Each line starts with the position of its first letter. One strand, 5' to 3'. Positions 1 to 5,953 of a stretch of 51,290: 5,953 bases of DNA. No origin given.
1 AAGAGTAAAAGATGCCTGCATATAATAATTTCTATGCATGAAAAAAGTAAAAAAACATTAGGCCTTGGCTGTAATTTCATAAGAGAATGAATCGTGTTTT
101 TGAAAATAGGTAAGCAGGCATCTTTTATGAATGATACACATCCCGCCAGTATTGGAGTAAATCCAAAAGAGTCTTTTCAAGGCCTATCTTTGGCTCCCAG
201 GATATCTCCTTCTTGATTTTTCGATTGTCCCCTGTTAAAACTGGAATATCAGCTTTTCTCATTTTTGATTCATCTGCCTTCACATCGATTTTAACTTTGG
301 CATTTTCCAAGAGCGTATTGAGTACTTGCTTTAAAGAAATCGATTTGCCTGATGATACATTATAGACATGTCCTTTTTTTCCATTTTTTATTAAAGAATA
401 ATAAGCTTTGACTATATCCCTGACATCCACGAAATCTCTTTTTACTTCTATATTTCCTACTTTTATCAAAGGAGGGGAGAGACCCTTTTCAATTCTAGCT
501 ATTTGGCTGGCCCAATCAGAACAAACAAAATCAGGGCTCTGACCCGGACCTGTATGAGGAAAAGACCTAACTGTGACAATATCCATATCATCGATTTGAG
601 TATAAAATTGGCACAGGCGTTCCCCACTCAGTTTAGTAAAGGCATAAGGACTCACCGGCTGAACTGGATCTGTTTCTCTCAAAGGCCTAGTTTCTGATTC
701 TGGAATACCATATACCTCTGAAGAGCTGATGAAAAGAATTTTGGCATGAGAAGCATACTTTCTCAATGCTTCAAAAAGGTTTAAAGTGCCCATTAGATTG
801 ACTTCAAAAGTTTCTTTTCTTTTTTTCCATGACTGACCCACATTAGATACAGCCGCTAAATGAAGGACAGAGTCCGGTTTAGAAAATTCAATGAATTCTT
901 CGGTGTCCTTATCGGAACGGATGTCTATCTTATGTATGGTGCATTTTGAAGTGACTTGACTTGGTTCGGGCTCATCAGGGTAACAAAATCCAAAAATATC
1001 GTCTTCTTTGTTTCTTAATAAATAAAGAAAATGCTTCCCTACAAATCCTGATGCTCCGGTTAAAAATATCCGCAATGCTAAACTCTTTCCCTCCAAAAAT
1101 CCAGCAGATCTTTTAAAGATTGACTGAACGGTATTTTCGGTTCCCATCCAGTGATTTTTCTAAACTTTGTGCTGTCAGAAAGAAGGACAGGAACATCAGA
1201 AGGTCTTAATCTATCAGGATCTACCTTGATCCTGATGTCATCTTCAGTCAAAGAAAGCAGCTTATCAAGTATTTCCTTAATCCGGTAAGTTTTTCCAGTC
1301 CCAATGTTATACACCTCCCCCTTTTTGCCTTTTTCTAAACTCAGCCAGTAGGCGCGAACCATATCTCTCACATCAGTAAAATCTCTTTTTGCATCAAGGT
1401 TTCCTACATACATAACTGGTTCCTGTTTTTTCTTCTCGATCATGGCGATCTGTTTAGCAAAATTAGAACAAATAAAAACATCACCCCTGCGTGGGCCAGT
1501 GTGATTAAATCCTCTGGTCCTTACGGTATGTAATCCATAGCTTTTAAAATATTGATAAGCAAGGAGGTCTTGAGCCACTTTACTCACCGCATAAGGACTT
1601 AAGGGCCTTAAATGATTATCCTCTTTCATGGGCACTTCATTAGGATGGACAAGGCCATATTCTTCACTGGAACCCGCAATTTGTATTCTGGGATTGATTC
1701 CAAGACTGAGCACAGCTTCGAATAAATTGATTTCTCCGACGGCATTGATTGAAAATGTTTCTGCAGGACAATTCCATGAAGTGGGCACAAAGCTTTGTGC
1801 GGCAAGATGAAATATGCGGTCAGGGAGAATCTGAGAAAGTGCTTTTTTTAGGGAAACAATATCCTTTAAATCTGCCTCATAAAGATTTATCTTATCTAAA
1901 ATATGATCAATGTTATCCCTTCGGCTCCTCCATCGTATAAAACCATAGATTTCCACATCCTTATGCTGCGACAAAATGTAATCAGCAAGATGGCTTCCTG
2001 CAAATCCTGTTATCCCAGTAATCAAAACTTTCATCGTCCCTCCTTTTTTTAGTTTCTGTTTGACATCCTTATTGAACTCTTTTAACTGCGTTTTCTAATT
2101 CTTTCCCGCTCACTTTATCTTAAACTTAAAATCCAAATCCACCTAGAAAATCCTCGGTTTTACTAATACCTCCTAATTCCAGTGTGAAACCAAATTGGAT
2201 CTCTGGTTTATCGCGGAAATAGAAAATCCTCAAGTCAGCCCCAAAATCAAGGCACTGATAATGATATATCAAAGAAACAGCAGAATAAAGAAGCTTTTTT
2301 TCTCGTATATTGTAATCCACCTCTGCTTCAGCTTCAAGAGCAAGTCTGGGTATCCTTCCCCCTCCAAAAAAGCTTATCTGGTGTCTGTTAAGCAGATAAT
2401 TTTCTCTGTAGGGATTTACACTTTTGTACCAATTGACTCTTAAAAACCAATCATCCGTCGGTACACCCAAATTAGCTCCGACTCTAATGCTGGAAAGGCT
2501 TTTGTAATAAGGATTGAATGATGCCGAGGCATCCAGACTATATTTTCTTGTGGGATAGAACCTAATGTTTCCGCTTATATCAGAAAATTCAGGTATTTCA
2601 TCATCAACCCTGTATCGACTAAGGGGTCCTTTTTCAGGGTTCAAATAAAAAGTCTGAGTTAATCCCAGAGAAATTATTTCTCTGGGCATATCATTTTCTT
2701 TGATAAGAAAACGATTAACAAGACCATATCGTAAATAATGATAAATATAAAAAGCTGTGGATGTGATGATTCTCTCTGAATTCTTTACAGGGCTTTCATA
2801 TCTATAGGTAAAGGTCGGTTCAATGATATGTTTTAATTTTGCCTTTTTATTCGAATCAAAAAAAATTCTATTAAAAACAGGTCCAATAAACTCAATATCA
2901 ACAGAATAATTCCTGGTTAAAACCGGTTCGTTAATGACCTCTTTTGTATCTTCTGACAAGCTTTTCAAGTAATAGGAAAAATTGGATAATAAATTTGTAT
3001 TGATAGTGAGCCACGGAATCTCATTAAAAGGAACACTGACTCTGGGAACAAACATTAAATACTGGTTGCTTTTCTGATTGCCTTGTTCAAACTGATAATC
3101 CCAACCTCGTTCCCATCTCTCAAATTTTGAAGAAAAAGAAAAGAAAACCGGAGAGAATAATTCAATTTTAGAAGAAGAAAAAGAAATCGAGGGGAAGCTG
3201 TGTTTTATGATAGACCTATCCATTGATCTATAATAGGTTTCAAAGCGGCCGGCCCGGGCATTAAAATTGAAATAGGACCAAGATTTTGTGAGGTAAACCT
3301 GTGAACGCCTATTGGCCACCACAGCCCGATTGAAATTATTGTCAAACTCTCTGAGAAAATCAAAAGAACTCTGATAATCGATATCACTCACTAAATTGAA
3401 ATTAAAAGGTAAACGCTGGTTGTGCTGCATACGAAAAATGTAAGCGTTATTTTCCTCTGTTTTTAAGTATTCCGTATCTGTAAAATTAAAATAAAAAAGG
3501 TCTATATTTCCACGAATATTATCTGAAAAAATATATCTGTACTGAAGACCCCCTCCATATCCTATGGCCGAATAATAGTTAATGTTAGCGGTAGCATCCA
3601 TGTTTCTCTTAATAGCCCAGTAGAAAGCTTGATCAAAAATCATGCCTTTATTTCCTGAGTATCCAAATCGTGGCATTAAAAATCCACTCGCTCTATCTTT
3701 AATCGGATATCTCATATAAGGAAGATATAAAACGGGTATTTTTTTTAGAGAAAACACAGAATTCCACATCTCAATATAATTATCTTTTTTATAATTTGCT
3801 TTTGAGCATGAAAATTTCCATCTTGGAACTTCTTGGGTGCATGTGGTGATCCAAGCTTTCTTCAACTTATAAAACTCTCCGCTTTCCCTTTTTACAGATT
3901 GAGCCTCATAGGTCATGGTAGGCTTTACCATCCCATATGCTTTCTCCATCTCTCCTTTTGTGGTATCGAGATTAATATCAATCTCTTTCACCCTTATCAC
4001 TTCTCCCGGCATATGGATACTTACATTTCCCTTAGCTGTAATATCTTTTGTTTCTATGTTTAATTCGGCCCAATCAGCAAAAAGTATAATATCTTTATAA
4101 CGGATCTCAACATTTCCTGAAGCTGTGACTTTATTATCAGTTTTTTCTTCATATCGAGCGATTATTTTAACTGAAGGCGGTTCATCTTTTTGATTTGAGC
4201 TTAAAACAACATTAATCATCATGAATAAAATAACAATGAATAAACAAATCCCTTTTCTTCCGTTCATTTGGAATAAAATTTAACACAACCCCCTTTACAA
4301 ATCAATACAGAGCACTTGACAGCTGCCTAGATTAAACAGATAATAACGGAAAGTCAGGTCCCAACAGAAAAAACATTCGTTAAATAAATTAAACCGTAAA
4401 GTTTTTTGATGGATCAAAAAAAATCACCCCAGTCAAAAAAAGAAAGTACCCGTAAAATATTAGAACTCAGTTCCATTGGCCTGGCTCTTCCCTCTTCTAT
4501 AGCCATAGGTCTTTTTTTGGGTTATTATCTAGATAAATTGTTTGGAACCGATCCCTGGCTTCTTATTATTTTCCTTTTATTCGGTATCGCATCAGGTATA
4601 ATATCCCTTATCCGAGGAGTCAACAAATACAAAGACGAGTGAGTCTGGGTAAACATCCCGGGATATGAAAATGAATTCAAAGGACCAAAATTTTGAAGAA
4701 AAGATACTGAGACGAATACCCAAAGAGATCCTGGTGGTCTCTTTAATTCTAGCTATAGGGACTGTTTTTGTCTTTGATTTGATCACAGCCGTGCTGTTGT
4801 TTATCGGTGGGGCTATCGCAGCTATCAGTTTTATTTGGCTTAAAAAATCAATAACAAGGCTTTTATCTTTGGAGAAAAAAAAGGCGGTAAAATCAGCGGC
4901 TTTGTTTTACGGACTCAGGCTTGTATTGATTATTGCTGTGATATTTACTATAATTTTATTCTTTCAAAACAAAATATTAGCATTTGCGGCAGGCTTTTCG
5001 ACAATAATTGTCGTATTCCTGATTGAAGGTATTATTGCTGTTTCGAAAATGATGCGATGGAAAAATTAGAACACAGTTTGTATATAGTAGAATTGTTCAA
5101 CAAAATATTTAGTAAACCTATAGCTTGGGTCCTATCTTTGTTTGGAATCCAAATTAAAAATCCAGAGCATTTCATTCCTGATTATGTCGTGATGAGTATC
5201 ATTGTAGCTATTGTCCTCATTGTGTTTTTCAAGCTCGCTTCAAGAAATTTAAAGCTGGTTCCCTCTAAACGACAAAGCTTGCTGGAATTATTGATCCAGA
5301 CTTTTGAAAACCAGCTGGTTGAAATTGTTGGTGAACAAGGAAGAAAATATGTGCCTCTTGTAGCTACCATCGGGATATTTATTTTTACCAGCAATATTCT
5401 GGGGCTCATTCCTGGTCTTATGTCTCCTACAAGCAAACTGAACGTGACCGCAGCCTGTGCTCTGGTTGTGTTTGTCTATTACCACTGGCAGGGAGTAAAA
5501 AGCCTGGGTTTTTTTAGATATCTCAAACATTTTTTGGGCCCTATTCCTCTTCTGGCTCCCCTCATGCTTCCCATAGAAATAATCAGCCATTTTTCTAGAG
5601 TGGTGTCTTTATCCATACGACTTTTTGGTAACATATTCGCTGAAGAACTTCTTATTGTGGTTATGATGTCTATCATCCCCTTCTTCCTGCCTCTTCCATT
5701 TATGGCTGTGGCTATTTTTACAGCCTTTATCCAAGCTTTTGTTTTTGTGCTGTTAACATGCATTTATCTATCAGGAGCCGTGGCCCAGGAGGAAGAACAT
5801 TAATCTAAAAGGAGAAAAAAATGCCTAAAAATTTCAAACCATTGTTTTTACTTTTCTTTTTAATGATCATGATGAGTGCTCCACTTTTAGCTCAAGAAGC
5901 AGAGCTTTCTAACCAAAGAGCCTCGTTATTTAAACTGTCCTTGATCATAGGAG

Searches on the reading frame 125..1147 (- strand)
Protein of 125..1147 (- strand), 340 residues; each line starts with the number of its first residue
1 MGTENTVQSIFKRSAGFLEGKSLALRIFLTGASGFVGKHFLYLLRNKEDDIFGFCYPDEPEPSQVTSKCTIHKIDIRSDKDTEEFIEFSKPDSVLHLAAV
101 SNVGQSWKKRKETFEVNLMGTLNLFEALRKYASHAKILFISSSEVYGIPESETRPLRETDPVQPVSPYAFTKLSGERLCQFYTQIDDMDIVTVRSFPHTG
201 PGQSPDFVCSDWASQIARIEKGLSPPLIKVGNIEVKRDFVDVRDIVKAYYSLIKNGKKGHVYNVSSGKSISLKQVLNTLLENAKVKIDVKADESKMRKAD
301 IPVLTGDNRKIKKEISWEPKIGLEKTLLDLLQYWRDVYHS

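Call 31: search_protein_families(library=pfam, proteins=[window:125-1147:-], max_evalue=0.00001)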
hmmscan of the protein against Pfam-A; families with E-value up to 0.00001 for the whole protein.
window:125-1147:- (340 aa): 6 families
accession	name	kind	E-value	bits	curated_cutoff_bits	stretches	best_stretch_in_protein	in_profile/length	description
PF16363.11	GDP_Man_Dehyd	-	5.1e-63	214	27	1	29-327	2-329/332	GDP-mannose 4,6 dehydratase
PF01370.27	Epimerase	-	2.5e-54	184.6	20.9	1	27-264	1-239/240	NAD dependent epimerase/dehydratase family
PF04321.23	RmlD_sub_bind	-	1.9e-13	50.6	27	1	26-180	2-137/287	RmlD substrate binding domain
PF01073.25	3Beta_HSD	-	3.9e-10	39.7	22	1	29-171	2-149/280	3-beta hydroxysteroid dehydrogenase/isomerase family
PF07993.18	NAD_binding_4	-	2.3e-08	33.9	20.1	0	89-194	87-203/258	Male sterility protein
PF02719.21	Polysacc_synt_2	-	1.8e-07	31.1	20.2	0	60-141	34-127/293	Polysaccharide biosynthesis protein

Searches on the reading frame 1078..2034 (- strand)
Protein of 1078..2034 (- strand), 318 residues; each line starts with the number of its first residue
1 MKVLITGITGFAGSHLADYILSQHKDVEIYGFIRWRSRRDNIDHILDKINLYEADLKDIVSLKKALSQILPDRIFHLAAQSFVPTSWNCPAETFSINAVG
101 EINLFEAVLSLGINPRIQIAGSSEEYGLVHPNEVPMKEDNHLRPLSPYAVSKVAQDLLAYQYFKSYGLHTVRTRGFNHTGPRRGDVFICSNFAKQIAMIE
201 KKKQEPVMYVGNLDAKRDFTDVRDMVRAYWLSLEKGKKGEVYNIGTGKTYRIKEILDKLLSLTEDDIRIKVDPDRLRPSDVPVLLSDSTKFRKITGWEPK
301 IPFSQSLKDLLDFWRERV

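Call 31: search_protein_families(library=pfam, proteins=[window:1078-2034:-], max_evalue=0.00001)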
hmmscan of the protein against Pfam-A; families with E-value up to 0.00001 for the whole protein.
window:1078-2034:- (318 aa): 4 families
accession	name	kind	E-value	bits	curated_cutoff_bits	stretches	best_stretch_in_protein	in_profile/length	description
PF16363.11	GDP_Man_Dehyd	-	3.2e-82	277.1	27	1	4-309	1-331/332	GDP-mannose 4,6 dehydratase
PF01370.27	Epimerase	-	2.2e-56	191.4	20.9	1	3-245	1-240/240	NAD dependent epimerase/dehydratase family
PF02719.21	Polysacc_synt_2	-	4.2e-11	43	20.2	1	3-119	1-126/293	Polysaccharide biosynthesis protein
PF04321.23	RmlD_sub_bind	-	3.5e-06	26.7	27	1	1-156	1-133/287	RmlD substrate binding domain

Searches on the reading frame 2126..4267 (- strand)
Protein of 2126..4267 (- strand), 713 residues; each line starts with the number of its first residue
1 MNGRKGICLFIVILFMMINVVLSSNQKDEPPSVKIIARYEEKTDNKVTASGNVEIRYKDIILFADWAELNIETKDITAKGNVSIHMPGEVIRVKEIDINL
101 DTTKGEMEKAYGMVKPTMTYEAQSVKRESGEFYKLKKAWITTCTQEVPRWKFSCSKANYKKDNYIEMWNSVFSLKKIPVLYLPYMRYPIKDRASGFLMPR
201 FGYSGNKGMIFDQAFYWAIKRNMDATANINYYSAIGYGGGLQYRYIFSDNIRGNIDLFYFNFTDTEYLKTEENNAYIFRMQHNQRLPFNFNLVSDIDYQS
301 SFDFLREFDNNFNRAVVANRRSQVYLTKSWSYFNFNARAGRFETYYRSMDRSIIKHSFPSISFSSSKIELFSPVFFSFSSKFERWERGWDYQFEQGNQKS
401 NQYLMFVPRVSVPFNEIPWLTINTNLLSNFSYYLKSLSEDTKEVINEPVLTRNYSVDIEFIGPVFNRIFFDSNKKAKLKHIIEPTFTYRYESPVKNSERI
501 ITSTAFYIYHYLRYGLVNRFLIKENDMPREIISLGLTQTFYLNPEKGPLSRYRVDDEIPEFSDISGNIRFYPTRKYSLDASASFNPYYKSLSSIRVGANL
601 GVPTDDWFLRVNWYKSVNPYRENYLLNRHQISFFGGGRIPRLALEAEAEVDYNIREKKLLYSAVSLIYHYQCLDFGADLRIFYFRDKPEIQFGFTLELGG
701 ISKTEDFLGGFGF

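Call 31: search_protein_families(library=pfam, proteins=[window:2126-4267:-], max_evalue=0.00001)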
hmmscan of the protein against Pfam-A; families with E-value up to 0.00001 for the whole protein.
window:2126-4267:- (713 aa): 2 families
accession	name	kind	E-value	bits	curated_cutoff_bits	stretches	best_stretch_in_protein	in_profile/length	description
PF04453.20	LptD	-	1.1e-18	68.2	22.4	2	275-500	3-222/384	LPS transport system D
PF19838.5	LptD_2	-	4.3e-18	65.7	22.5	1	173-496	9-355/464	LptD protein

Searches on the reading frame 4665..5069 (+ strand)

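Call 31: search_protein_families(library=pfam, proteins=[window:4665-5069:+], max_evalue=0.00001)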
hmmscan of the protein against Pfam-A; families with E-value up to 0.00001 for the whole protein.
window:4665-5069:+ (134 aa): 1 family
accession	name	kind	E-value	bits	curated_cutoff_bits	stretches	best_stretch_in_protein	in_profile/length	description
PF03899.21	ATP-synt_I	-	4.7e-09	37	25.1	1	23-112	7-99/99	ATP synthase I chain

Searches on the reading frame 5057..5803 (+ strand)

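Call 31: search_protein_families(library=pfam, proteins=[window:5057-5803:+], max_evalue=0.00001)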
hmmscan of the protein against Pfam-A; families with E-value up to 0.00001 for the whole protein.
window:5057-5803:+ (248 aa): 1 family
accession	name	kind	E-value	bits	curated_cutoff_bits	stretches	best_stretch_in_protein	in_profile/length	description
PF00119.25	ATP-synt_A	-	1.8e-54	185.3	33.9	1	44-239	1-217/217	ATP synthase A chain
